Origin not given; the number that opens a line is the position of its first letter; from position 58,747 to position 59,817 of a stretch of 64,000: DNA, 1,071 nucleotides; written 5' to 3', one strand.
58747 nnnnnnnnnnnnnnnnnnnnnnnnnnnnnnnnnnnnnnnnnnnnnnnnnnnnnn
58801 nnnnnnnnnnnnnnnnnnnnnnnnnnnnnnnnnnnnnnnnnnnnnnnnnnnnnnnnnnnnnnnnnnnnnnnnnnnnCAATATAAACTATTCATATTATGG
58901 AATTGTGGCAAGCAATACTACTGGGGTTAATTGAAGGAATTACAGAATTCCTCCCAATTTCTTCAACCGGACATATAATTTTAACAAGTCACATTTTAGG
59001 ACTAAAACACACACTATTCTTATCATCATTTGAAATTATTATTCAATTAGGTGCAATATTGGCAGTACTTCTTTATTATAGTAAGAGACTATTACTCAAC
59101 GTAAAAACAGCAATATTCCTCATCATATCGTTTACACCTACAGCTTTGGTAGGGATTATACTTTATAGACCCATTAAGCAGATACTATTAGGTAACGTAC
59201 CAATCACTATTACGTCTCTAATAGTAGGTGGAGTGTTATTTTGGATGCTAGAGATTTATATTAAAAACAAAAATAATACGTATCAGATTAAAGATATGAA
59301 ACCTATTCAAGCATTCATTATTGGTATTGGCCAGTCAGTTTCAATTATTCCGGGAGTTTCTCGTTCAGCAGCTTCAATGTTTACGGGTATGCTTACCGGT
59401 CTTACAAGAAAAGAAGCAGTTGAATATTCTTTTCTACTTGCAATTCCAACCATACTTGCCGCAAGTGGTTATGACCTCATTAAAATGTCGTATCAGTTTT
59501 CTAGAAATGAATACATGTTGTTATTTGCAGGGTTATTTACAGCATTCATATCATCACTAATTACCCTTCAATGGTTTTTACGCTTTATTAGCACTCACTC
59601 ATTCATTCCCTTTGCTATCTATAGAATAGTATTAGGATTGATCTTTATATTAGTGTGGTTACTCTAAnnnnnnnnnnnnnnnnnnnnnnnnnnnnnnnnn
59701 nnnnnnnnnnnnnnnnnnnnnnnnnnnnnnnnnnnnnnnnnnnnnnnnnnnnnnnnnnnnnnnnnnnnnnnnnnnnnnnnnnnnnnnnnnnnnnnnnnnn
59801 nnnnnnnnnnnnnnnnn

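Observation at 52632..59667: Coherent polyprenyl-phosphate glycan-carrier cluster containing a decaprenyl-phosphoribose-synthase-like UbiA enzyme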

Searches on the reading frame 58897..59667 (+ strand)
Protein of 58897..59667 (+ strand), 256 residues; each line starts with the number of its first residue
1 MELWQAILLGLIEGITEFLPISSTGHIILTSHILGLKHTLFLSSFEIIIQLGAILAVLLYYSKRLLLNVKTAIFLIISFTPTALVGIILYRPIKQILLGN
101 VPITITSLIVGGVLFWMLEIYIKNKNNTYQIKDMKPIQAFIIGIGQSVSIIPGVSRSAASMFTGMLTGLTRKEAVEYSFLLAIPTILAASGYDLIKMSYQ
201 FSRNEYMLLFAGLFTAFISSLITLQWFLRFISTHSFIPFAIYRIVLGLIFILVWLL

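Call 3: search_protein_families(library=pfam, proteins=[window:58897-59667:+], max_evalue=0.01)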
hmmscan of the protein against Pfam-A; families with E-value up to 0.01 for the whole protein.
window:58897-59667:+ (256 aa): 1 family
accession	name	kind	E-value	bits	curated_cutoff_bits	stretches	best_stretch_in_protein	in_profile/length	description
PF02673.24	BacA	-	5.1e-69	233.3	33.4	1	6-249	1-257/257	Bacitracin resistance protein BacA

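Call 4: search_protein_families(library=ncbifam, proteins=[window:58897-59667:+], max_evalue=0.01)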
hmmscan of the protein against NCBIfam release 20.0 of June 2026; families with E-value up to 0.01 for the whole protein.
window:58897-59667:+ (256 aa): 12 families
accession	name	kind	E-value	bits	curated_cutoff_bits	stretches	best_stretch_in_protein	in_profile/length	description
NF001390.0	PRK00281.1-4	equivalog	4.9e-72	242.7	260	1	1-254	4-266/272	undecaprenyl-diphosphate phosphatase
NF001389.0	PRK00281.1-2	equivalog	1.1e-70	238.1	262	1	3-254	6-264/272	undecaprenyl-diphosphate phosphatase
TIGR00753.1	undec_PP_bacA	equivalog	1.5e-60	205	217.5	1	6-247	1-255/255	undecaprenyl-diphosphatase UppP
NF001388.0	PRK00281.1-1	equivalog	1.1e-57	195.7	362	1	2-254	6-272/273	undecaprenyl-diphosphate phosphatase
NF001391.0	PRK00281.1-5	equivalog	3.2e-54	184.2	293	1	1-255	4-274/279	undecaprenyl-diphosphate phosphatase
NF001393.0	PRK00281.2-4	equivalog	7.7e-50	169.8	284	1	1-253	1-263/266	undecaprenyl-diphosphate phosphatase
NF001392.0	PRK00281.2-1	equivalog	3.1e-48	164.7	308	2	69-252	88-270/280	undecaprenyl-diphosphate phosphatase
NF001394.0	PRK00281.2-5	equivalog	5.4e-45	154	311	2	69-254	89-275/281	undecaprenyl-diphosphate phosphatase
NF001397.0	PRK00281.3-4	equivalog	4e-34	118.5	363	1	1-253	1-277/281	undecaprenyl-diphosphate phosphatase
NF001395.0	PRK00281.3-1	equivalog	2.9e-25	89.3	394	2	126-251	175-300/306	undecaprenyl-diphosphate phosphatase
NF001396.0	PRK00281.3-3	equivalog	2.3e-24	86.7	382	1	3-251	4-261/264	undecaprenyl-diphosphate phosphatase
NF001398.0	PRK00281.3-5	equivalog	3.4e-22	79.6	354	1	3-255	4-271/278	undecaprenyl-diphosphate phosphatase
